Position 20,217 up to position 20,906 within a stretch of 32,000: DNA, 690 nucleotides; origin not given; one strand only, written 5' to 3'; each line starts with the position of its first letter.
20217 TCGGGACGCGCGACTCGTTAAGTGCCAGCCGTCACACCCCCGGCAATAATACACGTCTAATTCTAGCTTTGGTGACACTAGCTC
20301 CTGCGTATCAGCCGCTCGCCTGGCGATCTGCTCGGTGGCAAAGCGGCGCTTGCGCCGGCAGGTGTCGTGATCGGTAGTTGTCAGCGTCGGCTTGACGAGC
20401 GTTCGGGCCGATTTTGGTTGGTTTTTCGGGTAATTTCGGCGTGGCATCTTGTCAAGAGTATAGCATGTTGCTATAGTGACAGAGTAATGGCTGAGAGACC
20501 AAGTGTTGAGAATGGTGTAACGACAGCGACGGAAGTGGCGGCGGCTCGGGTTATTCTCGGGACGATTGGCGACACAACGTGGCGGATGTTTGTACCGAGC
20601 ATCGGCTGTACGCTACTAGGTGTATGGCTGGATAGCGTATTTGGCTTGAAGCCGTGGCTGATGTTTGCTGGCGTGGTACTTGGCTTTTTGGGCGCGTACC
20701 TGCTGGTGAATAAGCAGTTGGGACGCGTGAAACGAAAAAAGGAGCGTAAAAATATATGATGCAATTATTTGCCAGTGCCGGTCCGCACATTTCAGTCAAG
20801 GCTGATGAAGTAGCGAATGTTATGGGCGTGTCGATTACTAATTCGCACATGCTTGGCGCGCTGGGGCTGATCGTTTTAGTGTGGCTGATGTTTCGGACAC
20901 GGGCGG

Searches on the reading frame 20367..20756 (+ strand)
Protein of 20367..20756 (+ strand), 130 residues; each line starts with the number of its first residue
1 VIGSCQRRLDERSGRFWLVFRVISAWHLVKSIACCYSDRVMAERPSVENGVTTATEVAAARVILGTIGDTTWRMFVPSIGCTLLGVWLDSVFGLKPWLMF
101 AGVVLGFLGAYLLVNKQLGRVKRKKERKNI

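Call 64: search_protein_families(library=pfam, proteins=[window:20367-20756:+], max_evalue=0.01)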
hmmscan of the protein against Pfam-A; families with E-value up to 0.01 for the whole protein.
window:20367-20756:+ (130 aa): 2 families
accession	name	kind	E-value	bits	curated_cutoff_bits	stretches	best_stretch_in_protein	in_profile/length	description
PF09527.15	ATPase_gene1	-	2.4e-09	37.6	26.6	1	71-116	8-53/54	Putative F0F1-ATPase subunit Ca2+/Mg2+ transporter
PF01925.25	TauE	-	0.003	17.7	32.6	1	69-123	64-118/237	Sulfite exporter TauE/SafE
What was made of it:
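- Closest known: Extra genes of bacterial atp operons. Same: This window has a PF09527 gene at 20367-20759 (call 64).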
